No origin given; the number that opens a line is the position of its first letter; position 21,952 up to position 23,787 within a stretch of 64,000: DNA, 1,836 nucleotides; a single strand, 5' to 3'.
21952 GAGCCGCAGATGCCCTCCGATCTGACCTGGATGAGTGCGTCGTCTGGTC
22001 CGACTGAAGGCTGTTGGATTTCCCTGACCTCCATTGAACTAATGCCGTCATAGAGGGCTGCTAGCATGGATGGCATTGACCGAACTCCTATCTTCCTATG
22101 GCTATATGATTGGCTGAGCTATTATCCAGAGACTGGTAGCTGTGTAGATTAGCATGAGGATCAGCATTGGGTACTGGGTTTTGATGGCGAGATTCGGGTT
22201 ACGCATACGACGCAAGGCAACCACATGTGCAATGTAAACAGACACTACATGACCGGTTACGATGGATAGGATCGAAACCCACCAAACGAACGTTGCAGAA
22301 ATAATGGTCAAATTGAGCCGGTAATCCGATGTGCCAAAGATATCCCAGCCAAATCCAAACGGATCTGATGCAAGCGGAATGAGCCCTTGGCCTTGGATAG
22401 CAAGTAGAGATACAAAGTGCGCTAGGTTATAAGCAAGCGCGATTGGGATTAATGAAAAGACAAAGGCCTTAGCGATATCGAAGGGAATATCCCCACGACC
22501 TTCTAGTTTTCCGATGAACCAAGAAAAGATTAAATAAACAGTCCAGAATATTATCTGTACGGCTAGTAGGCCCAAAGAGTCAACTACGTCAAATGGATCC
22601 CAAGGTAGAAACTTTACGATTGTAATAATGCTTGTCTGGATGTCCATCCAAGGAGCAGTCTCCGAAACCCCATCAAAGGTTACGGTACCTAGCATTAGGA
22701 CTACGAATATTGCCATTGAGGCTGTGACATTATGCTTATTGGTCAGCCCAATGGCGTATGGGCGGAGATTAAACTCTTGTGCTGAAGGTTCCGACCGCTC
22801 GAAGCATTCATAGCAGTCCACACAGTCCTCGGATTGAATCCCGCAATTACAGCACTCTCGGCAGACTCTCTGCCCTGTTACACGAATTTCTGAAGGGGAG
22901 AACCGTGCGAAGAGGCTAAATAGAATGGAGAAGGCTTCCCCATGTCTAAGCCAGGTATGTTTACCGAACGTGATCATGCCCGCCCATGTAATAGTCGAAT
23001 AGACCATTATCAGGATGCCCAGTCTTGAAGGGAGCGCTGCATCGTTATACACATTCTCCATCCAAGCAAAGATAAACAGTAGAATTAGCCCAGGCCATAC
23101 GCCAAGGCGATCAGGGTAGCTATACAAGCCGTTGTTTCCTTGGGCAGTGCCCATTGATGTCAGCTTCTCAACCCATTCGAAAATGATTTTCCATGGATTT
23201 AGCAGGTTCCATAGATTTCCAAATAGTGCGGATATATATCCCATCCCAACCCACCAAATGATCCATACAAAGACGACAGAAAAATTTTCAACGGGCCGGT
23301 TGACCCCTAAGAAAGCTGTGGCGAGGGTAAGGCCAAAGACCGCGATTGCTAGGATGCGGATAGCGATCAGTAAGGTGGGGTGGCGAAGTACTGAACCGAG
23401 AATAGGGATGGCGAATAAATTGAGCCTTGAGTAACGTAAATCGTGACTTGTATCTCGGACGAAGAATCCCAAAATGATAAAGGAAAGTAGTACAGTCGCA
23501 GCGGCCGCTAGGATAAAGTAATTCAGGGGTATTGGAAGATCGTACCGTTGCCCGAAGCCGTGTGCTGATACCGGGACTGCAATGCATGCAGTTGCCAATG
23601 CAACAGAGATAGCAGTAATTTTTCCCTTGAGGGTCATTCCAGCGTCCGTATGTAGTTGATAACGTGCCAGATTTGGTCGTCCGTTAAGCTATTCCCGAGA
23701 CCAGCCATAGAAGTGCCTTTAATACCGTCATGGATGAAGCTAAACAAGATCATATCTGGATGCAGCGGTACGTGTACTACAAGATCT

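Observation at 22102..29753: Compact minus-strand six-gene cluster: atypical extracytoplasmic copper-handling module built from N-terminal-His, His-rich and Cys-rich proteins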

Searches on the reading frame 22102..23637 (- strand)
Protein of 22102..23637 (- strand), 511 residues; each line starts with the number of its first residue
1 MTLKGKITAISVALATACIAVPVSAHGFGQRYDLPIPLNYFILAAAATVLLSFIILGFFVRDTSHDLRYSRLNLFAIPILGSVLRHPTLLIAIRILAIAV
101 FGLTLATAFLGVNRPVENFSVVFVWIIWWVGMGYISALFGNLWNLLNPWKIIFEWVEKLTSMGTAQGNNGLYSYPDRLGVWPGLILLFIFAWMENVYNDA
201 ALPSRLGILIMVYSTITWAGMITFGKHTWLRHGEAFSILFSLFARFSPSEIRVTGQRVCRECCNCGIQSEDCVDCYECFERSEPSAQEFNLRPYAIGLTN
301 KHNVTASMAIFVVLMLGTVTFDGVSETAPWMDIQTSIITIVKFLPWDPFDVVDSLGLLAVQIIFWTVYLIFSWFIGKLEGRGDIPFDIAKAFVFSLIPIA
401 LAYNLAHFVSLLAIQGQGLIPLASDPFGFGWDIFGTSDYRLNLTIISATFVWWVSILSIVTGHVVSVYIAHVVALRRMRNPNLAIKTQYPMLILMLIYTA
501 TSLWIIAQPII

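Call 3: search_protein_families(library=pfam, proteins=[window:22102-23637:-], max_evalue=0.1)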
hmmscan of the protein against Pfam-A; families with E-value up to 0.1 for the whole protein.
window:22102-23637:- (511 aa): 0 families

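Call 4: search_protein_families(library=ncbifam, proteins=[window:22102-23637:-], max_evalue=0.1)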
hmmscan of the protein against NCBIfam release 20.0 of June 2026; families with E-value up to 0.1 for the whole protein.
window:22102-23637:- (511 aa): 0 families

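Call 5: find_homologous_proteins(query=window:22102-23637:-, max_evalue=0.001)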
Query window:22102-23637:- (511 aa): 2080 proteins with E <= 0.001 among 8000 candidates; the best 120 are listed.
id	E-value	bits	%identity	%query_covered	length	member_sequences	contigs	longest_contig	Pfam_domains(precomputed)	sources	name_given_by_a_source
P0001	0.0e+0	1097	95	100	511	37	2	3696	-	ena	-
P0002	3.9e-205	701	59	99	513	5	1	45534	-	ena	-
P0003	1.5e-203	695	59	96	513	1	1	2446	-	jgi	-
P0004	2.1e-202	692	58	99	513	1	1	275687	-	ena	-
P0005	1.8e-201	688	58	99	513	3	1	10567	-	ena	-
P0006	1.9e-201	688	59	96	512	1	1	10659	-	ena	-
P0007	1.1e-200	686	59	95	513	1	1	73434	-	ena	-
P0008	1.3e-200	686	59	99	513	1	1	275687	-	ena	-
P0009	3.8e-200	684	58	99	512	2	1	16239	-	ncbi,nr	ncbi:MAG: hypothetical protein OXD46_06645 [Chloroflexi bacterium]|nr:hypothetical protein [Chlorofl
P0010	3.3e-199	681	58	96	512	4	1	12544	-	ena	-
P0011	7.8e-199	680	58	95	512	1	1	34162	-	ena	-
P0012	1.2e-198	679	59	96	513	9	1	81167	-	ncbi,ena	-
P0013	1.2e-198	679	58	96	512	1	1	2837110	-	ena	-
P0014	2.1e-198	678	58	98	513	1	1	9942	-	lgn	-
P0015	2.1e-197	675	58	99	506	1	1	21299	-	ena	-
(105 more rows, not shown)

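Call 6: search_solved_structures(query=window:22102-23637:-, max_evalue=1)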
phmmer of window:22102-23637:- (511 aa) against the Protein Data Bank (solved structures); distinct sequences matched with E-value up to 1: 0.

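Call 9: find_related_loci(query=A1, collection=genome_contigs, flank=10000)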
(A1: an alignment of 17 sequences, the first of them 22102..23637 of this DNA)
Query A1 (511 aa) in genome_contigs; peptide patterns used: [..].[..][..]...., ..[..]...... (x = any residue, [..] = any of these).
600 stretches matched a pattern (row limit reached: there are more); 569 encode a relative of the query (tblastn E <= 1e-3); the best 80 are kept; 80 distinct loci.
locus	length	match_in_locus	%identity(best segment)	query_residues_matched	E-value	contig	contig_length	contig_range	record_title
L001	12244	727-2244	58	4-510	0e+0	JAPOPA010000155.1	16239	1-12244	MAG: Chloroflexota bacterium isolate APA_bin_48 c_000000470911, whole genome shotgun sequence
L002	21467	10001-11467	59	22-510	0e+0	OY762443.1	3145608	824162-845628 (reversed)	MAG: Dehalococcoidia bacterium isolate e17dd254-e2e4-46ca-aa76-34ed56c1cae1 genome assembly, chromosome: 1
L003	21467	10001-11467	59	22-510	0e+0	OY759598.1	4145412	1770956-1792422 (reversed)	MAG: Dehalococcoidia bacterium isolate 9e3974e8-1b76-4a2a-ace1-a6b9f67a3735 genome assembly, chromosome: 1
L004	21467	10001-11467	59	22-510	0e+0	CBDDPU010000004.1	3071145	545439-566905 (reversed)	MAG: Dehalococcoidia bacterium isolate f7799225-1c54-49ab-8ee4-b01798a0f060 genome assembly, contig: contig_4, whole gen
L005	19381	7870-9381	56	9-510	0e+0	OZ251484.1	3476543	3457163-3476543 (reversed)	MAG: Dehalococcoidia bacterium isolate ef173376-b59c-4e26-81a4-37713676cc5d genome assembly, chromosome: 1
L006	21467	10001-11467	58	22-510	0e+0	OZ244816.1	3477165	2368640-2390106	MAG: Dehalococcoidia bacterium isolate f2a2dee8-fbed-446a-8eee-262c204d2a39 genome assembly, chromosome: 1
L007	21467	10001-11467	58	22-510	0e+0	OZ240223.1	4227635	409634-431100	MAG: Dehalococcoidia bacterium isolate f6a585c4-e35e-4cc9-a722-66a179f45198 genome assembly, chromosome: 1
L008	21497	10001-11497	56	25-510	0e+0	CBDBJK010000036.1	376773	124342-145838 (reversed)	MAG: Dehalococcoidia bacterium isolate faae4e5b-80d9-4cfe-9cbd-97dc395bf251 genome assembly, contig: contig_36, whole ge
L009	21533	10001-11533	54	3-511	0e+0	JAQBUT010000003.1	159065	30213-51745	MAG: Chloroflexota bacterium isolate casp150-mb.159 NODE_133_length_159065_cov_0.456903, whole genome shotgun sequence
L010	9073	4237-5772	53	1-511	0e+0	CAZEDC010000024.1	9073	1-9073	MAG TPA_asm: uncultured Dehalococcoidia bacterium isolate SRP260945_co2_388 genome assembly, contig: k141_5895, whole ge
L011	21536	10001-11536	53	1-511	1e-179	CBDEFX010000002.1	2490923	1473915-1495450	MAG: Dehalococcoidia bacterium isolate bd3fcf20-00e0-4c08-a004-f645cab7dc39 genome assembly, contig: contig_2, whole gen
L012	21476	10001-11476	54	22-511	2e-179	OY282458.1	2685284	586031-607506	MAG: uncultured Dehalococcoidia bacterium genome assembly, chromosome: 1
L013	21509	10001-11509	54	6-511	8e-179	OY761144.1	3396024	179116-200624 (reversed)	MAG: Dehalococcoidia bacterium isolate d500c233-76a3-46e4-a508-06ea1f82037c genome assembly, chromosome: 1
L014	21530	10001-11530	52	2-511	1e-177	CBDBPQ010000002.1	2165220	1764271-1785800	MAG: Dehalococcoidia bacterium isolate abcbbb68-f6b9-45fe-872f-470341002cc5 genome assembly, contig: contig_2, whole gen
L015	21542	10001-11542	53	2-511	4e-178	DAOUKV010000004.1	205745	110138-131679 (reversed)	MAG TPA_asm: Dehalococcoidia bacterium isolate S8_362 41349, whole genome shotgun sequence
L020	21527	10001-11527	49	1-511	1e-170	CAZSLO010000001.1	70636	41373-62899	MAG TPA_asm: uncultured Dehalococcoidia bacterium isolate SRP092796_co2_737 genome assembly, contig: k141_2500119, whole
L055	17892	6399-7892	45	22-511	1e-149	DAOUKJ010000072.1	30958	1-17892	MAG TPA_asm: Dehalococcoidia bacterium isolate S5_322 k113_1152161, whole genome shotgun sequence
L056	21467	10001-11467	45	24-511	3e-149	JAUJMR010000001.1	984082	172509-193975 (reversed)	MAG: Chloroflexia bacterium isolate YX1bin4 opera_contig_7, whole genome shotgun sequence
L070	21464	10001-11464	45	25-511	8e-146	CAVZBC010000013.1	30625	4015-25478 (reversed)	MAG: uncultured Gammaproteobacteria bacterium isolate MFD02360.bin.2.207 genome assembly, contig: contig_10809, whole ge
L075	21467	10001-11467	45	24-511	4e-145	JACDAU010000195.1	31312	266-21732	MAG: Chloroflexia bacterium isolate MGR_bin264 SD2897-2912_k127_3848085, whole genome shotgun sequence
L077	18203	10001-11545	44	6-511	9e-145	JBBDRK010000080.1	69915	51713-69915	MAG: Trueperaceae bacterium isolate LejiaC_65_57 Lejia_C_936_length_69915_cov_35, whole genome shotgun sequence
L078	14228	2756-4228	45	17-511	6e-145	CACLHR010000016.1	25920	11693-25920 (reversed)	MAG: uncultured gamma proteobacterium genome assembly, contig: AG-464-B02_NODE_16, whole genome shotgun sequence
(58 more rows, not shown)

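Call 21: search_protein_families(library=pfam, proteins=[L070:9425-9877:+, L077:9056-9955:+, L075:9561-9926:+, L055:5085-6299:+, L009:9244-9975:+, L014:6261-6944:+, L056:11559-12233:+, L014:6960-7340:+, L056:8869-9357:+, L078:35-2677:+], max_evalue=0.1)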
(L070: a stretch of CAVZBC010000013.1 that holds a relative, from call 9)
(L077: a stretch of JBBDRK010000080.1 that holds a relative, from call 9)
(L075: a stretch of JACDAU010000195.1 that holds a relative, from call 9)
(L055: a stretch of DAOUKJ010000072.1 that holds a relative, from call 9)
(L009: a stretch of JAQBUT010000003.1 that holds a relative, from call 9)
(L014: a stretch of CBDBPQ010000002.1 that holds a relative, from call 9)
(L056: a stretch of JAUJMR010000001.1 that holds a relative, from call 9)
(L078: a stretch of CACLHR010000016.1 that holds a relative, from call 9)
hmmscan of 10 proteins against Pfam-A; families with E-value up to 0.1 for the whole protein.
L070:9425-9877:+ (150 aa): 1 family
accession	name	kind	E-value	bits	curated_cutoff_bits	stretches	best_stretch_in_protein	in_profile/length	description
PF13473.12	Cupredoxin_1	-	0.00016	22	27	1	37-125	4-92/104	Cupredoxin-like domain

L077:9056-9955:+ (299 aa): 1 family
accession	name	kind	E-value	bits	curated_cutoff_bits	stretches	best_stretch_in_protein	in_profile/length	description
PF19380.4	DUF5955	-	0.003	18.4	27.1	1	75-127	5-57/88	Family of unknown function (DUF5955)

L075:9561-9926:+ (121 aa): 5 families
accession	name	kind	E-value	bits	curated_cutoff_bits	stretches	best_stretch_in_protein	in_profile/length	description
PF13473.12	Cupredoxin_1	-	0.00013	22.4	27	1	19-115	9-104/104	Cupredoxin-like domain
PF05506.17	PLipase_C_C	-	0.0046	18.3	24.4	1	27-65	19-57/80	Bacterial phospholipase C, C-terminal domain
PF07731.20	Cu-oxidase_2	-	0.012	15.8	20.4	0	43-86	26-73/137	Multicopper oxidase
PF16841.11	CBM60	-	0.031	15.2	28.2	1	20-67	2-45/91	Ca-dependent carbohydrate-binding module xylan-binding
PF16034.10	JAKMIP_CC3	-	0.067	13.3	30.2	1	71-102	28-58/200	JAKMIP CC3 domain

L055:5085-6299:+ (404 aa): 3 families
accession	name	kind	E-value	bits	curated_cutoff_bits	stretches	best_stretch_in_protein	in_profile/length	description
PF11008.14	DUF2846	-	3.4e-07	30.7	34.3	1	181-216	22-57/92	Protein of unknown function (DUF2846)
PF07731.20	Cu-oxidase_2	-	0.018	15.2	20.4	1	47-85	24-64/137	Multicopper oxidase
PF07026.16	DUF1317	-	0.065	13.5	22.3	0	188-220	6-40/60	Protein of unknown function (DUF1317)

L009:9244-9975:+ (243 aa): 5 families
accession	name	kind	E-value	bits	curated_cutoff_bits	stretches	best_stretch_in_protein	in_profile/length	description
PF13473.12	Cupredoxin_1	-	5.5e-09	36.4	27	1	17-105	3-91/104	Cupredoxin-like domain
PF07732.21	Cu-oxidase_3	-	0.0021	18.5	21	0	53-108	29-89/119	Multicopper oxidase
PF07731.20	Cu-oxidase_2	-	0.0097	16.1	20.4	0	50-81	32-65/137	Multicopper oxidase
PF20568.3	DUF6777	-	0.031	14.5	27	1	186-228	75-117/163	Domain of unknown function (DUF6777)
PF09136.16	Glucodextran_B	-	0.089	13.2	27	0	157-203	15-61/83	Glucodextranase, domain B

L014:6261-6944:+ (227 aa): 0 families

L056:11559-12233:+ (224 aa): 3 families
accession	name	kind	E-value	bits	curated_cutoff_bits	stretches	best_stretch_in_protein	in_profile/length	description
PF02630.20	SCO1-SenC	-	1.4e-31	109.7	22.8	1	61-196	3-133/134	SCO1/SenC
PF00578.27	AhpC-TSA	-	6.8e-11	42.6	26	1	58-146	4-86/124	AhpC/TSA family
PF08534.16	Redoxin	-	2.6e-07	31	26.6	1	58-142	5-86/148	Redoxin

L014:6960-7340:+ (126 aa): 2 families
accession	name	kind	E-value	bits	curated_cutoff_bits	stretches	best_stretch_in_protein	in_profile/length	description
PF00578.27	AhpC-TSA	-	0.00098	19.5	26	1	90-124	3-35/124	AhpC/TSA family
PF08534.16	Redoxin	-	0.086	13.1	26.6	0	90-126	4-40/148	Redoxin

L056:8869-9357:+ (162 aa): 0 families

L078:35-2677:+ (880 aa): 8 families
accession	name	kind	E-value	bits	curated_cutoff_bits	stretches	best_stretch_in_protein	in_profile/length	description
PF15902.12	Sortilin-Vps10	-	1e-36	127.1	33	6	547-655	2-111/446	Sortilin, neurotensin receptor 3,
PF02012.26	BNR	-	4.5e-15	53.6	27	0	279-289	1-11/12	BNR/Asp-box repeat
PF24316.1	Tli3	-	9.2e-08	32.9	27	0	144-200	41-97/129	T6SS Tli3 immunity protein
PF23366.1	Beta-prop_HVO_0234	-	1.3e-07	31.9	27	1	214-328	49-143/274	HVO_0234-like, beta propeller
PF14870.12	PSII_BNR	-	1.9e-07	31.1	27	1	602-698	41-138/303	Photosynthesis system II assembly factor YCF48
PF13088.12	BNR_2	-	2.5e-07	30.8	31.4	1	81-201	139-250/277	BNR repeat-like domain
PF10647.15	Gmad1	-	0.0014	18.9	20.5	0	630-666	213-249/251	Lipoprotein LpqB beta-propeller domain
PF18564.7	Glyco_hydro_5_C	-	0.033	15.1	22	0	817-871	24-78/87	Glycoside hydrolase family 5 C-terminal domain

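Call 26: predict_structure(alignment_id=A2)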
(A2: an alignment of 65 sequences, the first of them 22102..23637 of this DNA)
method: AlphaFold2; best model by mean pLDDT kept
length: 511 residues; sequences in the alignment: 65
mean_pLDDT: 80.2   pTM: 0.81
mean pLDDT of the five models: 80.2, 79.1, 77.2, 75.6, 74.9
residues with pLDDT >= 90: 116; 70-90: 307; 50-70: 59; < 50: 29
segments of 3 or more residues with pLDDT < 50: 19-32, 63-65, 115-118, 164-166, 266-269
pLDDT, mean of each block of 10 residues (from residue 1): 67 59 37 60 79 74 57 88 86 91 83 53 73 87 90 89 56 88 93 81 84 94 92 92 88 80 55 81 87 79 81 91 84 87 84 90 93 88 82 90 86 76 71 80 73 87 90 82 83 90 81 63
secondary structure, 60 per line:
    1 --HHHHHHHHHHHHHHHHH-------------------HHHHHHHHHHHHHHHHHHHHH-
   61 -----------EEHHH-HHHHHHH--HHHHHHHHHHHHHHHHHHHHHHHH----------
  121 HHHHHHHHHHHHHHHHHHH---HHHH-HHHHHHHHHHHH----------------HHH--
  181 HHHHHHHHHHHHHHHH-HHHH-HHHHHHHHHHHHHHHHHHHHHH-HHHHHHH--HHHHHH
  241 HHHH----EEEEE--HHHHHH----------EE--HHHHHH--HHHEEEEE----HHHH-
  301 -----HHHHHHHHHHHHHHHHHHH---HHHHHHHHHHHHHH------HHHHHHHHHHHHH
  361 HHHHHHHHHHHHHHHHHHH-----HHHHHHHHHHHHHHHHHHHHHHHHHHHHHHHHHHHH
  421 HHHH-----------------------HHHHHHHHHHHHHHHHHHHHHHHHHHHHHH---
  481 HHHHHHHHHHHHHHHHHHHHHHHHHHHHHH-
elements in order: H3-19 H39-59 H78-84 H87-110 H121-139 H143-146 H148-159 H181-196 H198-201 H203-224 H226-232 H235-244 E249-253 H256-261 H276-281 E287-291 H296-299 H306-324 H328-341 H348-379 H385-424 H448-477 H481-510

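Call 29: fold_search(model_id=the predicted structure, library=pdb)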
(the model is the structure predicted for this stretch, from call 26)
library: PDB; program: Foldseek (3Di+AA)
matches with E <= 10: 196; with E <= 0.001: 0
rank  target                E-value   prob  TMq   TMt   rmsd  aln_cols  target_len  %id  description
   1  8y6h_A                2.2e-01  0.11  0.13  0.12  25.3       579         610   12  P-glycoprotein in complex with UIC2 Fab and triple elacridar molecules in LMNG detergent (released 2024-04-17)
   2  8xw0_A                3.2e-01  0.06  0.11  0.09  29.8       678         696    9  Cryo-EM structure of OSCA3.1-GDN state (released 2024-04-10)
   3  9g71_A                3.8e-01  0.06  0.08  0.10  35.2       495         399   11  Cryo-EM structure of TTYH2 in complex with lipids in GDN (released 2025-05-21)
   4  7f47                  5.4e-01  0.09  0.13  0.09  24.7       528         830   13  Cryo-EM structure of Rhizobium etli MprF (released 2022-06-22)
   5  6r4l_A                5.7e-01  0.06  0.12  0.07  30.8       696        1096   10  Crystal structure of S. cerevisia Niemann-Pick type C protein NCR1 (released 2019-09-25)
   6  3v8f_B                6.4e-01  0.06  0.11  0.13  23.7       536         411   13  Crystal structure of crosslinked GltPh V216C-M385C mutant (released 2012-02-15)
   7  6okz_A                7.6e-01  0.04  0.10  0.11  26.0       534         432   12  Structure of VcINDY bound to Fumarate (released 2020-10-28)
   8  8k9e_C                8.0e-01  0.04  0.11  0.11  26.1       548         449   12  Cryo-EM structure of the photosynthetic alternative complex III from Chloroflexus aurantiacus at 3.3 angstrom (released 2024-03-06)
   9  2htk_A                8.3e-01  0.06  0.11  0.13  26.9       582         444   10  Structure of the Escherichia coli ClC chloride channel Y445A mutant and Fab complex (released 2006-09-19)
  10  7b5d_A                9.1e-01  0.06  0.13  0.10  27.8       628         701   11  Structure of calcium-free mTMEM16A(ac)-I551A chloride channel at 3.3 A resolution (released 2021-02-10)
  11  4x2s_A                9.5e-01  0.06  0.12  0.14  23.2       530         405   10  Crystal structure of 276S/M395R-GltPh in inward-facing conformation (released 2015-02-04)
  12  8b37_A                1.2e+00  0.08  0.16  0.13  26.0       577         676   12  Crystal structure of Pyrobaculum aerophilum potassium-independent proton pumping membrane integral pyrophosphatase in  (released 2024-01-17)
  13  4av3_B                1.3e+00  0.04  0.12  0.10  26.4       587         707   12  Crystal structure of Thermotoga Maritima sodium pumping membrane integral pyrophosphatase with metal ions in active si (released 2012-08-08)
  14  7p54_A                1.3e+00  0.03  0.10  0.11  33.6       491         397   12  Cryo-EM structure of human TTYH2 in GDN (released 2021-08-11)
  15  9j3l_A                1.4e+00  0.06  0.15  0.16  20.8       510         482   11  ATP bound Arabidopsis ATP/ADP translocator AtNTT1 (released 2025-03-19)
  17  7ktu                  1.4e+00  0.03  0.09  0.06  28.1       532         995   12  Cryogenic electron microscopy model of full-length human metavinculin H1'-parallel conformation 1 (released 2021-01-27)
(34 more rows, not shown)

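Call 45: search_protein_representatives(alignment_id=A2)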
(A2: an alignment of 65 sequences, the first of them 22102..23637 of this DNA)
Query: 65 sequences, 514 profile positions. Proteins with E-value up to 0.001 (for the whole library): 6012; up to 1e-10: 3726; up to 1e-30: 1374. The best 150 are listed.
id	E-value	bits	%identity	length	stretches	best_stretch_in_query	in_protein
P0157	1.2e-239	812.4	-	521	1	7-513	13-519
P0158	3.8e-201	685.4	-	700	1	12-512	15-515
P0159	2.7e-199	679.2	-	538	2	6-285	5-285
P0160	3.4e-191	652.5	-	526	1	5-513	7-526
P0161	9.8e-190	647.7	-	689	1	20-513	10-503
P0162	2.9e-188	642.9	-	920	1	6-513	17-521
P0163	3.6e-186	635.9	-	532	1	12-513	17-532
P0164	7.0e-182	621.8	-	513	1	12-513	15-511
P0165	2.2e-181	620.1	-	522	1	10-512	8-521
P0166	4.3e-180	615.9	-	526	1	10-513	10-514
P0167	5.0e-179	612.4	-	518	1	11-513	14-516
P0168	1.7e-178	610.6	-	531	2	9-286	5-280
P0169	2.2e-178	610.3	-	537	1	8-513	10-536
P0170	2.8e-174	596.7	-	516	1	18-513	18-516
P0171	1.9e-171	587.3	-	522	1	9-513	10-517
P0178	9.3e-160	548.8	-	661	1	40-512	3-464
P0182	4.4e-156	536.7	-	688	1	23-512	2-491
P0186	7.4e-150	516.1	-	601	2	13-249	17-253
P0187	1.1e-149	515.6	-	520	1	8-513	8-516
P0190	5.0e-148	510.1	-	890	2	11-254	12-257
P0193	2.7e-147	507.7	-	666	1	17-513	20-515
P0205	1.2e-139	482.4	-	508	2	291-513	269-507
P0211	1.8e-135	468.7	-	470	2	288-513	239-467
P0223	2.2e-130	451.9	-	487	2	286-513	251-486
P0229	3.7e-128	444.5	-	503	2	14-257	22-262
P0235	1.7e-124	432.5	-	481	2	283-511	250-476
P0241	4.5e-123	427.8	-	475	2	289-512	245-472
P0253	5.6e-117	407.7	-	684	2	289-513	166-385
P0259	1.6e-113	396.3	-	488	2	12-252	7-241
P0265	1.2e-111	390.1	-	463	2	290-512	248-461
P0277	1.2e-107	376.9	-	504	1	12-510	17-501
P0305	8.2e-100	351.0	-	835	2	283-513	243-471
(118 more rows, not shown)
